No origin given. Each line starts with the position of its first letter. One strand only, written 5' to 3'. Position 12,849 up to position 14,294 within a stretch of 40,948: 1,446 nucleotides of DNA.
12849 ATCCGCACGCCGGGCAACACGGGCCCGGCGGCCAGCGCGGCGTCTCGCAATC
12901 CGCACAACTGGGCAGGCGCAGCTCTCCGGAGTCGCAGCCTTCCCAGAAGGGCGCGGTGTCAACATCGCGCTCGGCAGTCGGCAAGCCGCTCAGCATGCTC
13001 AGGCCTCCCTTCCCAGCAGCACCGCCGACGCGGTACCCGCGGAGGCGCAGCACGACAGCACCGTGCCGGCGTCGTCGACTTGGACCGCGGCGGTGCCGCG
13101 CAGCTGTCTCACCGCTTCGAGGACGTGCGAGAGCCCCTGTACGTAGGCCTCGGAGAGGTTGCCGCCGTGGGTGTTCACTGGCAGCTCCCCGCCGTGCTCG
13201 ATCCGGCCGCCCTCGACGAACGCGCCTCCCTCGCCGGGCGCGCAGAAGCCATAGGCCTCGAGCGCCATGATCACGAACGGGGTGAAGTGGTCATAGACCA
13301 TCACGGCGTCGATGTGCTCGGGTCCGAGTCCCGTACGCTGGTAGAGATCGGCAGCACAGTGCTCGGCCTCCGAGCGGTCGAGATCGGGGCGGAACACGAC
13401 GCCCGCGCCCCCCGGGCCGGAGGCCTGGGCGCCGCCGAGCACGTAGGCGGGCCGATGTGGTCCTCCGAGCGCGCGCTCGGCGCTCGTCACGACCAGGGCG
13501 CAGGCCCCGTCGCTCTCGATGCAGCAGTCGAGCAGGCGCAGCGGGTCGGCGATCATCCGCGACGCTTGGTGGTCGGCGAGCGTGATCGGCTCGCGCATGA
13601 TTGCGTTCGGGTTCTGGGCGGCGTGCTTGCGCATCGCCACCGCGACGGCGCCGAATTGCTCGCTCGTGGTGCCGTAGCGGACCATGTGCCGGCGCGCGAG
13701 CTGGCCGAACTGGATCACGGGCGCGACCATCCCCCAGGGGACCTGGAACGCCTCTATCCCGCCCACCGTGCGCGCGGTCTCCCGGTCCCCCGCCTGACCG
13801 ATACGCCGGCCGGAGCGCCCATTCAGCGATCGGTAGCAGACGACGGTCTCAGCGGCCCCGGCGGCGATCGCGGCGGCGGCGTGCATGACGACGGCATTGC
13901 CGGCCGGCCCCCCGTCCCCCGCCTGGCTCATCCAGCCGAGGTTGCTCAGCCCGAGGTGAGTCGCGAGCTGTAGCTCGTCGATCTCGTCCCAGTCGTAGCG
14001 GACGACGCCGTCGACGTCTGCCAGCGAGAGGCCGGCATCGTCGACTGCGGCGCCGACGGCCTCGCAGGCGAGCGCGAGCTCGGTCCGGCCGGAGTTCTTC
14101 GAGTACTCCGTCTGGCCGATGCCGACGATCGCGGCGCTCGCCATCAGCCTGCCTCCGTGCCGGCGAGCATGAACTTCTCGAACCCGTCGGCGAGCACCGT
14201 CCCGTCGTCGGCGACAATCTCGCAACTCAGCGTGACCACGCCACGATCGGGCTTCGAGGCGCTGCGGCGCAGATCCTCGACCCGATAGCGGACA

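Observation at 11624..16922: igr-like ACAD / MaoC pair / Cys-less thiolase-fold + DUF35 cassette in one operon with a ureohydrolase and a DUF1989 protein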

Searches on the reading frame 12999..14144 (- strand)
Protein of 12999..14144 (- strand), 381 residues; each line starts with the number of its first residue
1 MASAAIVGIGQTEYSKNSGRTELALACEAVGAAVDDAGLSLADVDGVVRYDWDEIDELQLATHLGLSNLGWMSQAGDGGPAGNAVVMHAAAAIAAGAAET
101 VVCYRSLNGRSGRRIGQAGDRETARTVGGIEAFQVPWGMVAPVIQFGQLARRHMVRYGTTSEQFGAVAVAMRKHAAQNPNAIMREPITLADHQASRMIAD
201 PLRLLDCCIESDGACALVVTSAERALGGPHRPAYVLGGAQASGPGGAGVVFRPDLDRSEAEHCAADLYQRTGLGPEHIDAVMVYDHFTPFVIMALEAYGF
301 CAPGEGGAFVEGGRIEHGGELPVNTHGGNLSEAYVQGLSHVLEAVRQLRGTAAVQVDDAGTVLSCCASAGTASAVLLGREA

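Call 6: search_protein_families(library=pfam, proteins=[window:12999-14144:-], max_evalue=0.01)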
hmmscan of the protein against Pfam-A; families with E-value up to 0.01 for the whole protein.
window:12999-14144:- (381 aa): 1 family
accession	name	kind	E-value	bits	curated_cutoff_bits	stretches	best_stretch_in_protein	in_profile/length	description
PF22691.2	Thiolase_C_1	-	4.1e-36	124.3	28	1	252-364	12-127/144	Thiolase C-terminal domain-like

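Call 7: search_protein_families(library=ncbifam, proteins=[window:12999-14144:-], max_evalue=0.01)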
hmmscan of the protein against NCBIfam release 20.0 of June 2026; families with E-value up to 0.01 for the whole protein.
window:12999-14144:- (381 aa): 17 families
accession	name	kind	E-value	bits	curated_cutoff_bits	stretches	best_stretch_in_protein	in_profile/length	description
NF005892.0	PRK07855.1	subfamily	3.8e-133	444.2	469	1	3-379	7-389/390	lipid-transfer protein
NF004811.0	PRK06158.1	subfamily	1.3e-82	277.8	421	1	3-364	9-363/384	acetyl-CoA acetyltransferase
NF006010.0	PRK08142.1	subfamily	2e-65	221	462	1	3-368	6-369/388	thiolase domain-containing protein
NF004720.0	PRK06064.1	subfamily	6.3e-49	166.8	420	1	1-364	1-370/389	thiolase domain-containing protein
NF006180.0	PRK08313.1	subfamily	1.1e-41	142.9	514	1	3-365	5-368/389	thiolase domain-containing protein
NF053570.1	AcCoTHIOL_METTL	equivalog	1.5e-40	139.2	600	1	1-377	1-381/385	acetyl-CoA acetyltransferase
NF006102.0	PRK08256.1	subfamily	1.7e-40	139.4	436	1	3-377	4-389/394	lipid-transfer protein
NF004715.0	PRK06059.1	equivalog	1.7e-40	139.2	424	1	3-367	5-386/399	lipid-transfer protein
NF009228.0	PRK12578.1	subfamily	6.5e-39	133.6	485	1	4-353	5-357/387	thiolase domain-containing protein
NF053628.1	BnzsclthlBbsBGT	equivalog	2.1e-32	112.4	750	1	145-362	142-362/389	benzoylsuccinyl-CoA thiolase subunit BbsB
NF004982.0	PRK06365.1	equivalog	1.7e-31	109.7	695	2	6-233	20-248/430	thiolase domain-containing protein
NF005704.0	PRK07516.1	subfamily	1.7e-28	99.7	412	1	2-360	2-366/389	thiolase domain-containing protein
NF004810.0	PRK06157.1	equivalog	5.4e-28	98.2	403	1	3-359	8-373/400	acetyl-CoA acetyltransferase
NF004936.0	PRK06289.1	equivalog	7.4e-25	87.6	375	1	9-374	10-398/405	acetyl-CoA acetyltransferase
NF004721.0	PRK06065.1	equivalog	1.5e-20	73.5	455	2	149-353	156-363/393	thiolase domain-containing protein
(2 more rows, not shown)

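Call 10: search_solved_structures(query=window:12999-14144:-, show_alignments=2, max_evalue=0.00001)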
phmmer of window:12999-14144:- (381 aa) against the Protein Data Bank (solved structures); distinct sequences matched with E-value up to 0.00001: 15.
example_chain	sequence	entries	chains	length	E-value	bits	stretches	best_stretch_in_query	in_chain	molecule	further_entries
6ok1_A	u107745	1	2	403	5.5e-99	335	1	3-379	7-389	Lipid-transfer protein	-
4u4e_A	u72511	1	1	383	1e-57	199.2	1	4-354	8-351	Thiolase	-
9myr_A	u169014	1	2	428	3.4e-36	128.4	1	3-353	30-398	Nonspecific lipid-transfer protein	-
7yvy_A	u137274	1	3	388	1e-29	107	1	2-365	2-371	Acetyl-CoA acetyltransferase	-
7pxp_C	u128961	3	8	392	2.1e-26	96.1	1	82-357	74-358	Benzoylsuccinyl-CoA thiolase subunit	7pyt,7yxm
6hsj_A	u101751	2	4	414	3.4e-24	88.9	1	6-364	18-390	SCP2-thiolase (type-1)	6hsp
6hrv_A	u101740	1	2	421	3.6e-24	88.8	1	6-364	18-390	SCP2-thiolase (type-1)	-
6esq_A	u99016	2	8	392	2.8e-21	79.3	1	2-340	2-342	acetoacetyl-CoA thiolase | Acetyl-CoA acetyltransferase thiolase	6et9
5ab4_A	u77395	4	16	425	3e-19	72.6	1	5-349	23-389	SCP2-THIOLASE LIKE PROTEIN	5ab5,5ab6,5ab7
4yzo_A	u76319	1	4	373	3.3e-16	62.6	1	76-378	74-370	Putative acyl-CoA acyltransferase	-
9skm_I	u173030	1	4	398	1.3e-14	57.3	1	262-364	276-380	2,4-diacetylphloroglucinol biosynthesis protein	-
9skh_I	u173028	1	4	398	1.3e-14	57.3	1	262-364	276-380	2,4-diacetylphloroglucinol biosynthesis protein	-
5m3k_C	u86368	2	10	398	5.3e-13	52.1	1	262-360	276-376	2,4-diacetylphloroglucinol biosynthesis protein PhlC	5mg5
4bia_A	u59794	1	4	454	2.4e-12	49.9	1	201-353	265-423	3-KETOACYL-COA THIOLASE, PUTATIVE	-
4bi9_A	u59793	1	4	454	3.4e-12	49.4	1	201-353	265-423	3-KETOACYL-COA THIOLASE, PUTATIVE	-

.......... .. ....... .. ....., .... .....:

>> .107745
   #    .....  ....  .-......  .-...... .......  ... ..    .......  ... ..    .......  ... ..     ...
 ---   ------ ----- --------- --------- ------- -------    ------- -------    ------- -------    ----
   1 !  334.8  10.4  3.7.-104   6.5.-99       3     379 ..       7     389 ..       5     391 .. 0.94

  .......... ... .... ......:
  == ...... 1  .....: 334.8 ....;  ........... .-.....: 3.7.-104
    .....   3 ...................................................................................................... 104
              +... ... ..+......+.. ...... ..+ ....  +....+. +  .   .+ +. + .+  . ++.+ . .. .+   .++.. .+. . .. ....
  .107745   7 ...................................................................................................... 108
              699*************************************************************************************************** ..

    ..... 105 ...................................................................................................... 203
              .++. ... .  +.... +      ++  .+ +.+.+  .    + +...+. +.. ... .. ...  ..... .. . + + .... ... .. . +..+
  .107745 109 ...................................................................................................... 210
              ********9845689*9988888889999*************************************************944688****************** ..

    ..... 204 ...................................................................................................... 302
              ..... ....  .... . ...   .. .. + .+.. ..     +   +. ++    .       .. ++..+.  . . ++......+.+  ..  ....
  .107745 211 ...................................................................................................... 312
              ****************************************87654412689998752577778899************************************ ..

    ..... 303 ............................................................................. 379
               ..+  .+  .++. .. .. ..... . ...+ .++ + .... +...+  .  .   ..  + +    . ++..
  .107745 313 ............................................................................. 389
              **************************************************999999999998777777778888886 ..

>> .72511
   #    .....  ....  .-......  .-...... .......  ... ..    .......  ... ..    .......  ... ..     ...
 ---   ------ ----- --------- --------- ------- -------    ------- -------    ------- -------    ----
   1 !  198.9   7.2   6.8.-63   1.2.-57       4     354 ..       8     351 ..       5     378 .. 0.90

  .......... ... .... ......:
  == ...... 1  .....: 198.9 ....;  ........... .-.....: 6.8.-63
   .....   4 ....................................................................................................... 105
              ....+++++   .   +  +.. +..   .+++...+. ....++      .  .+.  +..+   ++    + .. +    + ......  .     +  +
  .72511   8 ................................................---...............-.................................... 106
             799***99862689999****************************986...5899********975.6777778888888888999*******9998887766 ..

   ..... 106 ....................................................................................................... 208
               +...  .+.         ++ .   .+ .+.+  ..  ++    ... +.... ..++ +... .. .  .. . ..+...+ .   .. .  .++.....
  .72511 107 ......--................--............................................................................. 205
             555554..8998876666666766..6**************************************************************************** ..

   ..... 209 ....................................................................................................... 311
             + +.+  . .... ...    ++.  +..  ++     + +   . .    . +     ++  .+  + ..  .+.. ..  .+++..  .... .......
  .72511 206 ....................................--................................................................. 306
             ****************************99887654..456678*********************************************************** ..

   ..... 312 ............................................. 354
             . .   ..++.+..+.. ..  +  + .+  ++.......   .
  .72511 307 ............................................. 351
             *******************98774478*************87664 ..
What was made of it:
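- On Ltp2-type thiolase-fold retro-aldolase: 6ok1_A matches at E 5.5e-99 over residues 3-379 (call 10). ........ and SEAY align to Tyr294/His296/Tyr344 (call 10).
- YDHF and Tyr344 are conserved and no Cys is present (call 10). It gives weaker hits to 7pxp_C and 6esq_A (call 10).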

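Call 21: find_homologous_proteins(query=window:12999-14144:-, max_evalue=1e-60)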
Query window:12999-14144:- (381 aa): 6943 proteins with E <= 1e-60 among 8000 candidates; the best 120 are listed.
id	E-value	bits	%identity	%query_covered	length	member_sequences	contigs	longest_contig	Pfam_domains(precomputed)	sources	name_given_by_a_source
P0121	5.4e-248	840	100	100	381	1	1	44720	PF22691.3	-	-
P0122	4.0e-188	643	77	99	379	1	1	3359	PF22691.3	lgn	-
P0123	2.5e-184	631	77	99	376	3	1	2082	PF22691.3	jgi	jgi:acetyl-CoA acetyltransferase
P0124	1.7e-182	625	77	99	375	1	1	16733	PF22691.3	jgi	jgi:acetyl-CoA acetyltransferase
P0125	2.3e-182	624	76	99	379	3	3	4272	PF22691.3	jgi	jgi:acetyl-CoA acetyltransferase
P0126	9.3e-181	619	76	99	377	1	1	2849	PF22691.3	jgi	jgi:acetyl-CoA acetyltransferase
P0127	2.2e-179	614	75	99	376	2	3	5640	PF22691.3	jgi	jgi:acetyl-CoA acetyltransferase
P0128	7.5e-179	613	76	99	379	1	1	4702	PF22691.3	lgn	-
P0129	2.4e-178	611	75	99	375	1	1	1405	PF22691.3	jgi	jgi:acetyl-CoA acetyltransferase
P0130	5.6e-178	610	72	99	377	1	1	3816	PF22691.3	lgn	-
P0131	2.1e-177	608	73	99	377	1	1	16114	PF22691.3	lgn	-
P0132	6.0e-177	606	73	99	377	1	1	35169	PF22691.3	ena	-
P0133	4.0e-174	597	74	98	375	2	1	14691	PF22691.3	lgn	-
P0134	4.7e-174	597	72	99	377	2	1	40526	PF22691.3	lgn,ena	-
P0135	5.0e-174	597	74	99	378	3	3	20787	PF22691.3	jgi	jgi:acetyl-CoA acetyltransferase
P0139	9.6e-168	576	69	99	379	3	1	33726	PF22691.3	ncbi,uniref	ncbi:lipid-transfer protein [Rhodococcus sp. NPDC057529]|uniref:thiolase C-terminal domain-containin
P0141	1.4e-166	572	70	99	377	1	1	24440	PF22691.3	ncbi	-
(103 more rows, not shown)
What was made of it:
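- Some database members are auto-named 17-hydroxy-3-oxo-4-pregnene-20-carboxyl-CoA lyase (call 21).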

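Call 22: find_encoding_contigs(protein=P0132, flank=10000, max_places=1)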
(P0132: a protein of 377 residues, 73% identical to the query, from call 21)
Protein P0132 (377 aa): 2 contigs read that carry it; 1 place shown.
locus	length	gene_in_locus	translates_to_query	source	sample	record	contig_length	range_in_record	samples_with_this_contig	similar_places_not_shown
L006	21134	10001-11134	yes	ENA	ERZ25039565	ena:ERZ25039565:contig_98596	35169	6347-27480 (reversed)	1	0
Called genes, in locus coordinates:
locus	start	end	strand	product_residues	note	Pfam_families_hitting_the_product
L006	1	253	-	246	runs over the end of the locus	PF07905:PucR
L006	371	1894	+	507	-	PF00171:Aldedh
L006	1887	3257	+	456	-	PF00202:Aminotran_3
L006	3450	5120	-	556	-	PF02776:TPP_enzyme_N, PF00205:TPP_enzyme_M, PF16582:TPP_enzyme_M_2 (weak), PF02775:TPP_enzyme_C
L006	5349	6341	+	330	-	PF00491:Arginase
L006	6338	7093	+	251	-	PF00501:AMP-binding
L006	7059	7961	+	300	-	PF00501:AMP-binding, PF13193:AMP-binding_C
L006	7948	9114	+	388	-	PF02771:Acyl-CoA_dh_N, PF02770:Acyl-CoA_dh_M, PF00441:Acyl-CoA_dh_1, PF08028:Acyl-CoA_dh_2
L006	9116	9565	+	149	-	PF01575:MaoC_dehydratas, PF13452:FAS1_DH_region (weak)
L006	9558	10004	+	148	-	PF01575:MaoC_dehydratas, PF13452:FAS1_DH_region (weak)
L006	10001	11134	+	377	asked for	PF22691:Thiolase_C_1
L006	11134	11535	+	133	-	PF12172:zf-ChsH2, PF01796:OB_ChsH2_C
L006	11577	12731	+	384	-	PF02771:Acyl-CoA_dh_N, PF02770:Acyl-CoA_dh_M, PF00441:Acyl-CoA_dh_1, PF08028:Acyl-CoA_dh_2, PF21343:ACAD9-ACADV_C (faint)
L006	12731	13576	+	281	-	PF01522:Polysacc_deac_1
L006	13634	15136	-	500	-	PF07905:PucR, PF17853:GGDEF_2 (weak), PF13556:HTH_30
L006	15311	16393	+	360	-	PF01547:SBP_bac_1, PF13416:SBP_bac_8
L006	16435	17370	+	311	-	PF00528:BPD_transp_1 (weak)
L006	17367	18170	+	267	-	PF00528:BPD_transp_1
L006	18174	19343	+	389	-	PF00005:ABC_tran, PF08402:TOBE_2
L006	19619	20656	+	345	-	PF07690:MFS_1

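Call 23: find_encoding_contigs(protein=P0134, flank=10000, max_places=1)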
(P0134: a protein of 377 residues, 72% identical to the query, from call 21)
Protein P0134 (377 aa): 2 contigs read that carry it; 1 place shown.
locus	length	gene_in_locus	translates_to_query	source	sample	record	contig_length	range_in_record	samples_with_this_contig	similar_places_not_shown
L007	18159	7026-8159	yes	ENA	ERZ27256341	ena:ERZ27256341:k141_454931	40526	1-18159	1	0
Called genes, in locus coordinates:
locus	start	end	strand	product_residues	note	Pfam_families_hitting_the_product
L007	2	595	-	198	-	?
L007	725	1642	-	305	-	PF00561:Abhydrolase_1, PF12146:Hydrolase_4 (weak), PF12697:Abhydrolase_6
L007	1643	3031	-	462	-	PF03109:ABC1, PF01636:APH (faint), PF27536:UbiB_helical (weak)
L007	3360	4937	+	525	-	PF00501:AMP-binding, PF13193:AMP-binding_C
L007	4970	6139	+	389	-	PF02771:Acyl-CoA_dh_N, PF02770:Acyl-CoA_dh_M, PF00441:Acyl-CoA_dh_1, PF08028:Acyl-CoA_dh_2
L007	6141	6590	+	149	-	PF01575:MaoC_dehydratas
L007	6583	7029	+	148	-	PF01575:MaoC_dehydratas, PF13452:FAS1_DH_region (weak)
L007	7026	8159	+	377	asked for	PF22691:Thiolase_C_1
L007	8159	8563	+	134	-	PF12172:zf-ChsH2, PF01796:OB_ChsH2_C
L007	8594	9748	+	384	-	PF02771:Acyl-CoA_dh_N, PF02770:Acyl-CoA_dh_M, PF00441:Acyl-CoA_dh_1, PF08028:Acyl-CoA_dh_2, PF21343:ACAD9-ACADV_C (faint)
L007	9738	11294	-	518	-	PF07905:PucR, PF17853:GGDEF_2 (weak), PF13556:HTH_30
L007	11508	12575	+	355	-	PF01547:SBP_bac_1 (weak), PF13416:SBP_bac_8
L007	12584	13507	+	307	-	PF00528:BPD_transp_1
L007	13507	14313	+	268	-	PF00528:BPD_transp_1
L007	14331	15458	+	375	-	PF00005:ABC_tran, PF08402:TOBE_2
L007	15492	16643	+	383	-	PF07690:MFS_1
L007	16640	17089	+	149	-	PF00583:Acetyltransf_1, PF13673:Acetyltransf_10, PF13508:Acetyltransf_7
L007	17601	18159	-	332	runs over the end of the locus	PF09995:MPAB_Lcp_cat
